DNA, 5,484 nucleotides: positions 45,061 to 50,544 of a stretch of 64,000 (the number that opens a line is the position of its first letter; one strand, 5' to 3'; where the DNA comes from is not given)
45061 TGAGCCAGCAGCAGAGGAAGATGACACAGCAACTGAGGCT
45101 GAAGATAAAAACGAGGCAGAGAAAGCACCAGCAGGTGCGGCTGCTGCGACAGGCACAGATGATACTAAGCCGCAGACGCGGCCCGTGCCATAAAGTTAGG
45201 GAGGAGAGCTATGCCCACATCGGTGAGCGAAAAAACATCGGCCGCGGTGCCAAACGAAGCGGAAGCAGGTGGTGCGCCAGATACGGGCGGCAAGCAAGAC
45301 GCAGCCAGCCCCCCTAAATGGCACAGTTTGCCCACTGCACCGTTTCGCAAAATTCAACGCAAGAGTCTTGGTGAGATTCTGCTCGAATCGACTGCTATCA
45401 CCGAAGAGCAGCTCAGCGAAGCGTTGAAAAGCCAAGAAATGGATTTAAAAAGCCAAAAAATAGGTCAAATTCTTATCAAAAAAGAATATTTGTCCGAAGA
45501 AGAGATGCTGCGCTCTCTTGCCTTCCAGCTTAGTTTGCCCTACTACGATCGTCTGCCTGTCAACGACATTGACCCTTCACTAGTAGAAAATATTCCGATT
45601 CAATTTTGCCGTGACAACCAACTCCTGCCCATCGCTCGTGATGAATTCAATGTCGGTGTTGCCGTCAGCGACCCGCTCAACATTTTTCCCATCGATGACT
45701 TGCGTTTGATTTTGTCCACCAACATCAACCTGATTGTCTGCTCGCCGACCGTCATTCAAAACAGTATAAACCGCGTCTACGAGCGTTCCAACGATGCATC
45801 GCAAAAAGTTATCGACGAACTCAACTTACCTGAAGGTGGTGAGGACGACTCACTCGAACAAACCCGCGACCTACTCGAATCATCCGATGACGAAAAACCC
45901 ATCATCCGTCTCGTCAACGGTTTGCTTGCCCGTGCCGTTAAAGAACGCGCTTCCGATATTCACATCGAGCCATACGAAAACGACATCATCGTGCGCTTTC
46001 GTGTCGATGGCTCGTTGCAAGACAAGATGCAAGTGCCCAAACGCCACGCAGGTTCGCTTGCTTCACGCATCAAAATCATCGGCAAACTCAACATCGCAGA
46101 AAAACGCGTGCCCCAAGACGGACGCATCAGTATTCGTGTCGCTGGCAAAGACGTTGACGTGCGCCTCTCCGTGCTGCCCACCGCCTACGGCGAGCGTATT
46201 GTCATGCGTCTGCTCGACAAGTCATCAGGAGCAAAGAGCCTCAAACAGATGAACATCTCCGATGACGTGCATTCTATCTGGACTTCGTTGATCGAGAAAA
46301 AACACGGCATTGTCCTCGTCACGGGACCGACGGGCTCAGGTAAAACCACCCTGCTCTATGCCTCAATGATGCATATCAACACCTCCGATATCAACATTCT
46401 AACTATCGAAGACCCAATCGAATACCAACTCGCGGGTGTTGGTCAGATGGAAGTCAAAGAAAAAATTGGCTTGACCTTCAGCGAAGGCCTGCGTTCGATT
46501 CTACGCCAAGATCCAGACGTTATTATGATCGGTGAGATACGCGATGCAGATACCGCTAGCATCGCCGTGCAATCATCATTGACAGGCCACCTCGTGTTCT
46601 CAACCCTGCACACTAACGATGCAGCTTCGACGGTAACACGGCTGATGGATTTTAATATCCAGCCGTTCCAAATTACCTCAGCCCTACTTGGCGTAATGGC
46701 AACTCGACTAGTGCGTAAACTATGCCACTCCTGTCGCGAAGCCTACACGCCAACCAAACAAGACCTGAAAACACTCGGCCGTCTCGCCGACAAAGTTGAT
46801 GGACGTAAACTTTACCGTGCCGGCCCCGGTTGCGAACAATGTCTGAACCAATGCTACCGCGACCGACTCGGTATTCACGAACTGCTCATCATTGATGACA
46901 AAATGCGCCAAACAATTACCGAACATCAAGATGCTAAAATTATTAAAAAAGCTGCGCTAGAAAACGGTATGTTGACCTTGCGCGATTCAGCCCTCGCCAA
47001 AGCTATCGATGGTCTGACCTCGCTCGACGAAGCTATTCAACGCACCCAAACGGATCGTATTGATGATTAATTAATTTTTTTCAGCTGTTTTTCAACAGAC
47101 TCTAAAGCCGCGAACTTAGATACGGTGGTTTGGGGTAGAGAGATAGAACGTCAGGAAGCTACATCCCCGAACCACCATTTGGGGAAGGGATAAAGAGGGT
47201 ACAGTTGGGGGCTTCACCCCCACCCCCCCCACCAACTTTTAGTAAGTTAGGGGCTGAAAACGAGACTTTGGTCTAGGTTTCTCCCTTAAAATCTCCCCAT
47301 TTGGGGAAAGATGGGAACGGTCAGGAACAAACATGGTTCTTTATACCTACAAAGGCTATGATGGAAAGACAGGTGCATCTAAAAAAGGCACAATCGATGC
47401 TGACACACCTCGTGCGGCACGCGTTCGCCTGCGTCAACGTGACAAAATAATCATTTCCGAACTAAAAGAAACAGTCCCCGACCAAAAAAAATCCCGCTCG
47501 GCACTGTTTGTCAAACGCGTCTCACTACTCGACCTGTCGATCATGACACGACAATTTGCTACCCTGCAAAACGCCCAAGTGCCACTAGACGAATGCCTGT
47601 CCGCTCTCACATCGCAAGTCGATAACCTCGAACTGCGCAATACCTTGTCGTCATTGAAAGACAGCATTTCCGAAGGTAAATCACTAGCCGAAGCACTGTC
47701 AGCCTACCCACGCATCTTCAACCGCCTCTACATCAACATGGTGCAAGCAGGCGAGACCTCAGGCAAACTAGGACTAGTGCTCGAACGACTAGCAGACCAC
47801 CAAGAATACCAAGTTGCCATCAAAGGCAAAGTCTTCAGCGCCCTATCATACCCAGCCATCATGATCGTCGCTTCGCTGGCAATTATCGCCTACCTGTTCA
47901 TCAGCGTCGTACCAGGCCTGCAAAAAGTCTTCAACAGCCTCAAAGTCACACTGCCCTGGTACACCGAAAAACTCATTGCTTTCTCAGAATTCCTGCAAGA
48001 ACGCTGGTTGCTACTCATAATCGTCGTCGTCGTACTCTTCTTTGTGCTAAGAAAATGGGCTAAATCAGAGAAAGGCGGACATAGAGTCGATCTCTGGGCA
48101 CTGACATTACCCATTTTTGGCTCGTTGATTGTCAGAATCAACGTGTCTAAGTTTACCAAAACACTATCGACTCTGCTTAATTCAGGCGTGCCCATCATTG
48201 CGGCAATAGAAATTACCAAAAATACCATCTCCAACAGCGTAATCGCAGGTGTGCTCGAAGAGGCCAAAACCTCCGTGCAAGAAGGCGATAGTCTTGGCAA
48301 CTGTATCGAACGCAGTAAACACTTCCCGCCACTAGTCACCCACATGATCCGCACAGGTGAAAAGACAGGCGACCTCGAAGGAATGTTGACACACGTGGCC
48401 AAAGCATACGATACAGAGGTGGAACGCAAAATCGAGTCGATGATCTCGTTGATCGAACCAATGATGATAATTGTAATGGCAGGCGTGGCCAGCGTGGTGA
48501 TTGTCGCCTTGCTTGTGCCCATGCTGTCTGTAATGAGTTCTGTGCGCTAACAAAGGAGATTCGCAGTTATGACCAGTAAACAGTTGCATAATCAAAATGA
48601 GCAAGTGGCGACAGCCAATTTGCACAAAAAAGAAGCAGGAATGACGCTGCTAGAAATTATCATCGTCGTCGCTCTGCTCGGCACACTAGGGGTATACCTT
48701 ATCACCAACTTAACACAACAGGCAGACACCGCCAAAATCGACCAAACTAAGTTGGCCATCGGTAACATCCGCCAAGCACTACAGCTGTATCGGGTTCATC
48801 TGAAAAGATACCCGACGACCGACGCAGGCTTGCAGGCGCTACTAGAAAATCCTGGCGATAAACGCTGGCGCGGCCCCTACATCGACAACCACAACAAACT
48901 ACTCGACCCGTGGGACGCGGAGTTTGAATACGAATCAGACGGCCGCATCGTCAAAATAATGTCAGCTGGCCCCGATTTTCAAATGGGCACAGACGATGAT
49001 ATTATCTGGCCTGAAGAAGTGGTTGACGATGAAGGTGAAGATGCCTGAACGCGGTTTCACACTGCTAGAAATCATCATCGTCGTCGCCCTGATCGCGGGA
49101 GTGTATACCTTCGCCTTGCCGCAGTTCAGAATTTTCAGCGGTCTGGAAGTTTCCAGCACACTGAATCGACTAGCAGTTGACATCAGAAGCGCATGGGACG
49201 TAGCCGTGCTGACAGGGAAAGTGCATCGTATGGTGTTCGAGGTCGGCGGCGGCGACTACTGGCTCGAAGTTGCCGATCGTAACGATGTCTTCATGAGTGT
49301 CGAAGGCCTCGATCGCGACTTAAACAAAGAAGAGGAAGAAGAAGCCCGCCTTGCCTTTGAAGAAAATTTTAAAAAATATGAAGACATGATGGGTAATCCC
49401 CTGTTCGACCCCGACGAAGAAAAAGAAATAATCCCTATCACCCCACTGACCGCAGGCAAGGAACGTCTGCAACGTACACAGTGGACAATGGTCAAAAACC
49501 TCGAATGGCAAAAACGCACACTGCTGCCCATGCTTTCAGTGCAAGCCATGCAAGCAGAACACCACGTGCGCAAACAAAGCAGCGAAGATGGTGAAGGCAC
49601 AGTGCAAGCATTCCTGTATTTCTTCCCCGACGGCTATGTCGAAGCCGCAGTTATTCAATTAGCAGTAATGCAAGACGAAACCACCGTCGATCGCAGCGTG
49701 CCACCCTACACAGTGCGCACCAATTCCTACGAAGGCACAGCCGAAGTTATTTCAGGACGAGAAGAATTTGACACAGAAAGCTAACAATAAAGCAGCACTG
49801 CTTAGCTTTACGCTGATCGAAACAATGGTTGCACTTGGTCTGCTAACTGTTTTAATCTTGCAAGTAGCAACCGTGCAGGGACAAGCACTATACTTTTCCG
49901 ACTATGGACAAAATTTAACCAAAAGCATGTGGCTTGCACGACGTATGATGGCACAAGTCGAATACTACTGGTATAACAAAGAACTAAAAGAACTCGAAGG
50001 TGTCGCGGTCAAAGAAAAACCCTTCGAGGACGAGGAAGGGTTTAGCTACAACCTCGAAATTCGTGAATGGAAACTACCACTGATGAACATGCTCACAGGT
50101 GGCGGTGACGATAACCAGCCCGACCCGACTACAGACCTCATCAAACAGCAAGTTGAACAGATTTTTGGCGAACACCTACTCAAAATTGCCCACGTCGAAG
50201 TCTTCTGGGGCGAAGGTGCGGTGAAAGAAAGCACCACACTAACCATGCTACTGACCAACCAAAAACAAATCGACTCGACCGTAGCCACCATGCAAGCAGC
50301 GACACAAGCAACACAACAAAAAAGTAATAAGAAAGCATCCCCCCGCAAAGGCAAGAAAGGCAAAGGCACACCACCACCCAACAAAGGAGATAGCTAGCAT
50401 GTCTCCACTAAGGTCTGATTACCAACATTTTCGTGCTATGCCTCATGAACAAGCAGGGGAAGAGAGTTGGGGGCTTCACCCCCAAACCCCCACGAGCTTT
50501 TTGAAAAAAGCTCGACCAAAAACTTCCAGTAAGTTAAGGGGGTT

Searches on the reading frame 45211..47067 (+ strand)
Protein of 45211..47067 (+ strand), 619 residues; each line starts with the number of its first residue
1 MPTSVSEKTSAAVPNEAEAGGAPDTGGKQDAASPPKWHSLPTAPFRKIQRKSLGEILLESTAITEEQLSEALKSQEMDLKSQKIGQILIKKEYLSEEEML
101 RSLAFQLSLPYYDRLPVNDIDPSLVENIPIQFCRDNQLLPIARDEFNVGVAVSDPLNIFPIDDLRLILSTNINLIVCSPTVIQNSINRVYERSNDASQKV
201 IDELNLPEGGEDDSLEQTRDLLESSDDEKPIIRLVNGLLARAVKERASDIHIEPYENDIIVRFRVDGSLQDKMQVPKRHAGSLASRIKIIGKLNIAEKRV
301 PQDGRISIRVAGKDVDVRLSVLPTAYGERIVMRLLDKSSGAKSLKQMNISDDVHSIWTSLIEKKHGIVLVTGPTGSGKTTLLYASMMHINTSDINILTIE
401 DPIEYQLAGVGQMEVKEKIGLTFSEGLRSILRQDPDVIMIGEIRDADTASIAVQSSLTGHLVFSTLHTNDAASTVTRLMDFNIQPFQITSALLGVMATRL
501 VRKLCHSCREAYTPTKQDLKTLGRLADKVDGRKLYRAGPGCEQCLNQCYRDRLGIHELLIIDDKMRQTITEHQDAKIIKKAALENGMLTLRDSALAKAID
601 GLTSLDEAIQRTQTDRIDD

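Call 18: search_protein_families(library=ncbifam, proteins=[window:45211-47067:+], max_evalue=0.00001)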
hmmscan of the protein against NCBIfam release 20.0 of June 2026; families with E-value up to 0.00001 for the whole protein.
window:45211-47067:+ (619 aa): 20 families
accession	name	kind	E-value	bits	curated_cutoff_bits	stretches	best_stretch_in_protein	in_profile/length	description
TIGR02533.1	type_II_gspE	equivalog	6e-191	635.3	630.25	1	126-611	2-485/486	type II secretion system ATPase GspE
TIGR02538.1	type_IV_pilB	equivalog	1.6e-168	561.8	675.65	1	53-613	2-563/564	type IV-A pilus assembly ATPase PilB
NF053534.1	T4PilAsmATPsTfpB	equivalog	9.4e-144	480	850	1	78-610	47-580/584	type IV pilus assembly ATPase TfpB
NF007755.0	PRK10436.1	equivalog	3.7e-123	411.6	617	1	131-610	12-457/465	type II secretion system protein GspE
NF041000.1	ATPase_ComGA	equivalog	1.2e-77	260.6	300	1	238-502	3-266/267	competence type IV pilus ATPase ComGA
TIGR01420.1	pilT_fam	subfamily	5.5e-53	180.4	319.1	1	236-503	3-270/343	PilT/PilU family type 4a pilus ATPase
TIGR02525.1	plasmid_TraJ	equivalog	1.5e-28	99.9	368.3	1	331-504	121-297/372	plasmid transfer ATPase TraJ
TIGR02524.1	dot_icm_DotB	equivalog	2.4e-24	86.2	463.3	1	359-479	128-257/358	Dot/Icm type IV secretion system ATPase DotB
NF058587.1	archaellum_moto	equivalog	2.4e-16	59.6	550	1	356-480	268-395/527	archaellum flagellar ATPase motor FlaI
TIGR02782.1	TrbB_P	equivalog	2.4e-15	56.6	304.55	1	355-479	127-253/303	P-type conjugative transfer ATPase TrbB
NF010469.0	PRK13894.1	subfamily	1.4e-13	50.9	508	1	363-479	147-265/320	conjugal transfer ATPase TrbB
TIGR03819.1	heli_sec_ATPase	hypoth_equivalog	2.1e-13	50.2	373.15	1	279-479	95-298/340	TadA family conjugal transfer-associated ATPase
TIGR02788.1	VirB11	equivalog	3.3e-13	49.3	249.95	1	341-481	121-265/308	P-type DNA transfer ATPase VirB11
NF053729.1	c-di-GMP_motif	domain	5.6e-13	48.5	38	1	53-106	2-53/53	cyclic di-GMP-binding domain-containing protein, MshE-related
NF010407.0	PRK13833.1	subfamily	4.3e-12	46.1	499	1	350-480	130-261/323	conjugal transfer protein TrbB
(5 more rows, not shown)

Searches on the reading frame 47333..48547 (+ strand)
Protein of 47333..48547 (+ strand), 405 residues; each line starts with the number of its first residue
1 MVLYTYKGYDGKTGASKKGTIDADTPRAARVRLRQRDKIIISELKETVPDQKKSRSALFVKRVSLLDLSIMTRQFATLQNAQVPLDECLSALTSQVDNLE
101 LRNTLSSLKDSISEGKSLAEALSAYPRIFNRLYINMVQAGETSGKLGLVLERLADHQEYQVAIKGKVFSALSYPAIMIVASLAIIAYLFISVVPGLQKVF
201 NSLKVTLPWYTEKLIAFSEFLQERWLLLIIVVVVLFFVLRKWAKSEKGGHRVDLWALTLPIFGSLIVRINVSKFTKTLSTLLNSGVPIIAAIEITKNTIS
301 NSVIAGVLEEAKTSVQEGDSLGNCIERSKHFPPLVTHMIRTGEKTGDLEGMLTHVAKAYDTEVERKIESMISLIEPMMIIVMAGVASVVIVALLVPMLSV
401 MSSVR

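Call 18: search_protein_families(library=ncbifam, proteins=[window:47333-48547:+], max_evalue=0.00001)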
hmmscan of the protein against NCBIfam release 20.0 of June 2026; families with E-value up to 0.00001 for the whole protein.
window:47333-48547:+ (405 aa): 6 families
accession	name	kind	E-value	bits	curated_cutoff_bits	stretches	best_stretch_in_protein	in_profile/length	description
TIGR02120.1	GspF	equivalog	1.3e-126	423.1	424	1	4-403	1-400/401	type II secretion system inner membrane protein GspF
NF052607.1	T4PiliAsmPilCThrm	equivalog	2.6e-102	342.9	700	1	1-403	1-403/406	type IV pilus assembly protein PilC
NF052606.1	T4PiliAsmPilCMyx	equivalog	5.8e-84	282.3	700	1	11-404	28-418/419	type IV pilus assembly protein PilC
NF047826.1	T3SSXpsF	equivalog_domain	4.1e-82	276.1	650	1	1-402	1-402/405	type II secretion system protein XpsF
NF007861.0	PRK10573.1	equivalog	4.6e-71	240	401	1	47-399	40-393/401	protein transport protein HofC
NF041012.2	T4P_ComGB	equivalog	5.5e-40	137.7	240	1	74-401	9-331/332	competence type IV pilus assembly protein ComGB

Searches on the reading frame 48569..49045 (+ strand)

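Call 71: search_protein_families(library=ncbifam, proteins=[window:48569-49045:+], max_evalue=0.001)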
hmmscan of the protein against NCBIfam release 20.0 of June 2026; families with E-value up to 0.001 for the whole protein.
window:48569-49045:+ (159 aa): 3 families
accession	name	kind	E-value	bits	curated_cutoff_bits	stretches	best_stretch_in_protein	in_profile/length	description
TIGR01710.1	typeII_sec_gspG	equivalog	2.5e-23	82.6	88.85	1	24-145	2-130/134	type II secretion system major pseudopilin GspG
NF041013.1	T4P_ComGE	equivalog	3.8e-05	23.7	49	1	21-79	2-61/83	competence type IV pilus minor pilin ComGE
NF040999.1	pilin_ComGC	equivalog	0.00069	19.8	75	0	23-85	2-64/84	competence type IV pilus major pilin ComGC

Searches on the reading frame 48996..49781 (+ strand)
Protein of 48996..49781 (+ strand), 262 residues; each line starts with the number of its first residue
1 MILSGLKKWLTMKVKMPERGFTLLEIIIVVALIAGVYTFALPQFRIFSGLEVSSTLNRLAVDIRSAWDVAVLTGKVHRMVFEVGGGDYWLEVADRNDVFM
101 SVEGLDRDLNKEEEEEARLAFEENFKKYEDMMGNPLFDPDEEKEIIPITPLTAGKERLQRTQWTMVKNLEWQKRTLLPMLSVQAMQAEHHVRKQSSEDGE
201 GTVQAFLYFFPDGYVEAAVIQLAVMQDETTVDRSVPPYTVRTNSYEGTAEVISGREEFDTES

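Call 71: search_protein_families(library=ncbifam, proteins=[window:48996-49781:+], max_evalue=0.001)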
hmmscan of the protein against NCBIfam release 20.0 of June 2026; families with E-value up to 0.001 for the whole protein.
window:48996-49781:+ (262 aa): 4 families
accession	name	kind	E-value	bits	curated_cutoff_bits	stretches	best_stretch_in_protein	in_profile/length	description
TIGR01708.2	typeII_sec_gspH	equivalog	3.9e-07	30.2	80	1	18-75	1-59/169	type II secretion system minor pseudopilin GspH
NF047827.1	T3SSXpsH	equivalog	3.1e-06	27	160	1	19-82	1-65/145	type II secretion system protein XpsH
TIGR02532.1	IV_pilin_GFxxxE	domain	6.7e-05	22.6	16.3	1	19-38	2-21/24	prepilin-type N-terminal cleavage/methylation domain-containing protein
NF040982.1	ComGD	equivalog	0.00011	22.6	70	1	18-92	1-76/139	competence type IV pilus minor pilin ComGD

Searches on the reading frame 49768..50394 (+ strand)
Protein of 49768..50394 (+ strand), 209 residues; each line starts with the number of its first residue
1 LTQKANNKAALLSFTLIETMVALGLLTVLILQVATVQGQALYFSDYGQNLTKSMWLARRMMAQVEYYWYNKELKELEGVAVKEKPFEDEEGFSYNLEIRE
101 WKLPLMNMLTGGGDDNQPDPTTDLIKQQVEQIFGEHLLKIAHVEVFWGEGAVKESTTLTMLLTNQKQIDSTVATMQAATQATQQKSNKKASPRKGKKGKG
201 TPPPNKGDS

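Call 71: search_protein_families(library=ncbifam, proteins=[window:49768-50394:+], max_evalue=0.001)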
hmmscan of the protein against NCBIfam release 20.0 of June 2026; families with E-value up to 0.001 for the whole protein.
window:49768-50394:+ (209 aa): 1 family
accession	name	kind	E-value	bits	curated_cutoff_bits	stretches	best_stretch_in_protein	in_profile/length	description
TIGR02523.1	type_IV_pilV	equivalog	0.00055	20.4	52.2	1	14-63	4-53/139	type IV pilus modification protein PilV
